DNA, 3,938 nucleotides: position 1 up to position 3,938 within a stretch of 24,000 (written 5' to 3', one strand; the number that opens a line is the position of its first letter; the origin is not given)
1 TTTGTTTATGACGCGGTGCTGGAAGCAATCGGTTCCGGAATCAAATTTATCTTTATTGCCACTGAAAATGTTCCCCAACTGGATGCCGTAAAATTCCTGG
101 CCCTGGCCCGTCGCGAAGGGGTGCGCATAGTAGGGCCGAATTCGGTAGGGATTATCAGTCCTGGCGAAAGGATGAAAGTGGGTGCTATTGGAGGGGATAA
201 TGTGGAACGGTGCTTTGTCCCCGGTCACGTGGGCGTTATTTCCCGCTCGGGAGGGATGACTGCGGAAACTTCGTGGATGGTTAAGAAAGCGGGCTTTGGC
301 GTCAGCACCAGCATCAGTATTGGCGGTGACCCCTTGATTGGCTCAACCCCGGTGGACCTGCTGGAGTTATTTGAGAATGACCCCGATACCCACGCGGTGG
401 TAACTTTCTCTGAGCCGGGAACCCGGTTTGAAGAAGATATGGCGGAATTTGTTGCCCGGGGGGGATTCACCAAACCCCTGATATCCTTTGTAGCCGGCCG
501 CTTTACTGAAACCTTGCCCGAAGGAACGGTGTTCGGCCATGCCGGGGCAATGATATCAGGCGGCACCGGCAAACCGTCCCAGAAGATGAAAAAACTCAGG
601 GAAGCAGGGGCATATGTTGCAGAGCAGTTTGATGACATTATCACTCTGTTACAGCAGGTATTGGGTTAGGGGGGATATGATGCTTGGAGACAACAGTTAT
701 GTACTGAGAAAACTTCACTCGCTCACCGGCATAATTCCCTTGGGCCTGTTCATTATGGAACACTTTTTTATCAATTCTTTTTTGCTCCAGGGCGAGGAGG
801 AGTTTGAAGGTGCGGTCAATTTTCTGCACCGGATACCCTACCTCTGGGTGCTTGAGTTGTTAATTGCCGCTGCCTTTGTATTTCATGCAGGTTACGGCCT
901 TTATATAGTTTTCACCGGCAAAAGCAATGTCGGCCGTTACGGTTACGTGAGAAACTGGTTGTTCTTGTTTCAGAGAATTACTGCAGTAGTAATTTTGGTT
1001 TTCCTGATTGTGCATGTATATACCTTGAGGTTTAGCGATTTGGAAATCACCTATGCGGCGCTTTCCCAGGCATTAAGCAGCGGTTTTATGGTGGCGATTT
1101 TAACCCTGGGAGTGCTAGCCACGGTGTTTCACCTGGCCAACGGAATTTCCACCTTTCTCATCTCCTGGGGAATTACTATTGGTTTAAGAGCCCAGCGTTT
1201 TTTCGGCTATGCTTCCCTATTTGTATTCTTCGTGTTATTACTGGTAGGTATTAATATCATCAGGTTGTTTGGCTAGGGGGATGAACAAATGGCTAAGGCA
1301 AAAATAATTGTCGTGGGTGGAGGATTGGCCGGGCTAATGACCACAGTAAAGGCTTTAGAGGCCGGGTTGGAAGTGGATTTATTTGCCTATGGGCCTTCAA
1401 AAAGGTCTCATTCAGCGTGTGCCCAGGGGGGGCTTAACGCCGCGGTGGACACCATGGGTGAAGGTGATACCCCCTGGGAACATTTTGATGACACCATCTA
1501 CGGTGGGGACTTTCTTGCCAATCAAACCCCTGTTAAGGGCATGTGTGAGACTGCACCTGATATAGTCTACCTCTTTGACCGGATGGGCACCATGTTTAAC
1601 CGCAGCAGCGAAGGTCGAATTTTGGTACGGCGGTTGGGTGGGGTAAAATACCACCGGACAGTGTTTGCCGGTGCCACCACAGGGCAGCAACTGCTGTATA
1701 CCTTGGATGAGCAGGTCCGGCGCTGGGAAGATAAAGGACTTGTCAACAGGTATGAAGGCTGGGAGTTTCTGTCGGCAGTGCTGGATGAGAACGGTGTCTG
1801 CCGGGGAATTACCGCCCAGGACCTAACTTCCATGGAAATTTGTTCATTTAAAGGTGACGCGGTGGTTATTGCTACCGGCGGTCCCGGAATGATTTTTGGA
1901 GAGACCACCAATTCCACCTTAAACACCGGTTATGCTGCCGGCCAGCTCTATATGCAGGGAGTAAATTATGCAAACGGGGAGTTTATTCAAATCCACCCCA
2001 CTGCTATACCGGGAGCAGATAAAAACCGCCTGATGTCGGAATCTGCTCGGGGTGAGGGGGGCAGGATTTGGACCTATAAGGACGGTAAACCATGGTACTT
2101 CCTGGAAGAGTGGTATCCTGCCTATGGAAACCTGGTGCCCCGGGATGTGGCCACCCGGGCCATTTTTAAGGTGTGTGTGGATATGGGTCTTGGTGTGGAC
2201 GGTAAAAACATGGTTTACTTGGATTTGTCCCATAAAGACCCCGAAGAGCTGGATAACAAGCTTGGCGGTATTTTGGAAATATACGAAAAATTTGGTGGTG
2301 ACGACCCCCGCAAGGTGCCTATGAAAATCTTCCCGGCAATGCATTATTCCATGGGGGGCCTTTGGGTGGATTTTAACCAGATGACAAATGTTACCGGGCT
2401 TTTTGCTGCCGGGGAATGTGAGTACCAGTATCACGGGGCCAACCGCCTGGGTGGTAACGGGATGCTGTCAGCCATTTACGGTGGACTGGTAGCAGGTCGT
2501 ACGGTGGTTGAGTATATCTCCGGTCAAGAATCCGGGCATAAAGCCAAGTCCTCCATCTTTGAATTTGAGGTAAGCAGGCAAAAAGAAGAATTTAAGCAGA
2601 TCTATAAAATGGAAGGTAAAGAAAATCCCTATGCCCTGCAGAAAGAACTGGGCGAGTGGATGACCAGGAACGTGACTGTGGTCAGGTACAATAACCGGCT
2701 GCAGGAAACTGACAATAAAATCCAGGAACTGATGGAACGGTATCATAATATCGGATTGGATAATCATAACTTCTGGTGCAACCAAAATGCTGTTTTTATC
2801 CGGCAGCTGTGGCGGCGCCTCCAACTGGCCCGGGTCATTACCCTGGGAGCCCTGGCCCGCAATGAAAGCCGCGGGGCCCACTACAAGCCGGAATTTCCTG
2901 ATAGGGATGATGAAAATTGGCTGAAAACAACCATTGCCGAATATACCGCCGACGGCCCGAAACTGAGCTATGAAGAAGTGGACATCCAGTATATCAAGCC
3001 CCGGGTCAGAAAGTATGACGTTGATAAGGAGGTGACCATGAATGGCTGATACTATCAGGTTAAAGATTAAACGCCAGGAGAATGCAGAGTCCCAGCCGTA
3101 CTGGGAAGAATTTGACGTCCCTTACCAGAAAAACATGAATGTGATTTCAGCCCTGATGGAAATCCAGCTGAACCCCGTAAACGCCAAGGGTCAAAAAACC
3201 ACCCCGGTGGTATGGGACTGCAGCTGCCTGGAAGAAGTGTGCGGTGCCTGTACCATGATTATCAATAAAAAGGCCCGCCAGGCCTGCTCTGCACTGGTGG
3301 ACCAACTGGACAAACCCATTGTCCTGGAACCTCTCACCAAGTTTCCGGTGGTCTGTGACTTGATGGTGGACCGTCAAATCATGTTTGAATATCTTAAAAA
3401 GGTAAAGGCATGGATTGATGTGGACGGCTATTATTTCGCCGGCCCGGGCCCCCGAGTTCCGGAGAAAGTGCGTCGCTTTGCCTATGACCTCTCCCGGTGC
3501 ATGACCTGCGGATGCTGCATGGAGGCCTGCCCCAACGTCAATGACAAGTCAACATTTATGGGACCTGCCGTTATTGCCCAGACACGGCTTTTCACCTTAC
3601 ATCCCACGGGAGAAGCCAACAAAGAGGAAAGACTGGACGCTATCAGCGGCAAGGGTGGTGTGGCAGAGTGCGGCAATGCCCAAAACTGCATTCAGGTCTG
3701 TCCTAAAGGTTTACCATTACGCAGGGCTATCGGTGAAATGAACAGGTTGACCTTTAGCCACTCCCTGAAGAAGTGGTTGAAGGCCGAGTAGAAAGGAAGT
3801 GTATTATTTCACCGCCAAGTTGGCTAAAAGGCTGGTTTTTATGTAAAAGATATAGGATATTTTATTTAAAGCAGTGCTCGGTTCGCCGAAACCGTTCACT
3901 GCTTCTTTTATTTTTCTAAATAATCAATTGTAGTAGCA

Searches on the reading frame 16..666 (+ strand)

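Call 56: search_protein_families(library=pfam, proteins=[window:16-666:+], max_evalue=0.001)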
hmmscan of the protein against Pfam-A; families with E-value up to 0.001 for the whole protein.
window:16-666:+ (217 aa): 2 families
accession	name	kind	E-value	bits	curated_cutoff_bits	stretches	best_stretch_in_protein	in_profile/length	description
PF00549.24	Ligase_CoA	-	1.6e-10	41.6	24.5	1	75-199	1-127/128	CoA-ligase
PF13607.11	Succ_CoA_lig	-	3.9e-10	40.1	27.4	1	69-213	1-136/138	Succinyl-CoA ligase like flavodoxin domain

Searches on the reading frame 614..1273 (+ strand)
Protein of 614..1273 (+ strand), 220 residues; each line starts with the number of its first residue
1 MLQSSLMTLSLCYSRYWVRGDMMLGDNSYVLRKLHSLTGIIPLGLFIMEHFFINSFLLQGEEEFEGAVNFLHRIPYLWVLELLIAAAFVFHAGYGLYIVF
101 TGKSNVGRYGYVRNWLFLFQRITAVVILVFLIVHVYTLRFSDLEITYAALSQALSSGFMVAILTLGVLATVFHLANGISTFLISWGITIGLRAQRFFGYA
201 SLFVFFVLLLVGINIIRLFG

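Call 56: search_protein_families(library=pfam, proteins=[window:614-1273:+], max_evalue=0.001)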
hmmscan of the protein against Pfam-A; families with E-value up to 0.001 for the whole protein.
window:614-1273:+ (220 aa): 1 family
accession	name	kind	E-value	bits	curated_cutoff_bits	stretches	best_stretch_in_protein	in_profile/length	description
PF01127.27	Sdh_cyt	-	1.4e-14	54.6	25.8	2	113-211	19-121/122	Succinate dehydrogenase/Fumarate reductase transmembrane subunit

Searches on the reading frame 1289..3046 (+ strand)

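Call 56: search_protein_families(library=pfam, proteins=[window:1289-3046:+], max_evalue=0.001)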
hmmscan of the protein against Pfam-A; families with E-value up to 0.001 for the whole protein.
window:1289-3046:+ (586 aa): 4 families
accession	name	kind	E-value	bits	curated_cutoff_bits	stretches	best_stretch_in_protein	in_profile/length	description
PF00890.30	FAD_binding_2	-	1.3e-82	278.6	20.4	1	6-391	2-413/414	FAD binding domain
PF02910.25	Succ_DH_flav_C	-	5.6e-38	130.3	20.8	1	452-576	2-130/130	Fumarate reductase flavoprotein C-term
PF03486.20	HI0933_like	-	9.7e-06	25.6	50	0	5-35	2-32/244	HI0933-like protein Rossmann domain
PF07992.20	Pyr_redox_2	-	0.00046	20.1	26.1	0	5-33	2-30/291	Pyridine nucleotide-disulphide oxidoreductase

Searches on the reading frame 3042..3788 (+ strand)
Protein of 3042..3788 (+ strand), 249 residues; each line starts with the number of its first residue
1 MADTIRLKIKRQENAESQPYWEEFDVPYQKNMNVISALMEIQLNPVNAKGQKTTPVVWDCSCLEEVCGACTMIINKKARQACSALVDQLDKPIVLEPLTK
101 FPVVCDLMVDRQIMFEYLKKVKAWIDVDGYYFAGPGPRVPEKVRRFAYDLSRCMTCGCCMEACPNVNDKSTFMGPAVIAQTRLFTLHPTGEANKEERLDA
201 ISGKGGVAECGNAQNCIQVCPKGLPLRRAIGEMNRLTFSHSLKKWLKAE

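Call 56: search_protein_families(library=pfam, proteins=[window:3042-3788:+], max_evalue=0.001)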
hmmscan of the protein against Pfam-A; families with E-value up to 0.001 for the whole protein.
window:3042-3788:+ (249 aa): 7 families
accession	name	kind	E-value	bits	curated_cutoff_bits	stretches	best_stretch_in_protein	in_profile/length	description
PF13085.11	Fer2_3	-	2.4e-28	98.7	27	1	7-115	2-106/107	2Fe-2S iron-sulfur cluster binding domain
PF13183.11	Fer4_8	-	7.9e-09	36.4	27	1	150-224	2-68/68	4Fe-4S dicluster domain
PF12838.12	Fer4_7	-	1.2e-07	32.6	27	1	140-164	25-49/52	4Fe-4S dicluster domain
PF13237.11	Fer4_10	-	5.4e-06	26.7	25.5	1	148-221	4-53/53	4Fe-4S dicluster domain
PF13534.11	Fer4_17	-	1.4e-05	26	22.2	1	152-224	1-60/61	4Fe-4S dicluster domain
PF13187.11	Fer4_9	-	5.7e-05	23.5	27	0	146-165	34-49/52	4Fe-4S dicluster domain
PF12797.12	Fer4_2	-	0.00067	19.9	24.5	1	145-164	2-21/22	4Fe-4S binding domain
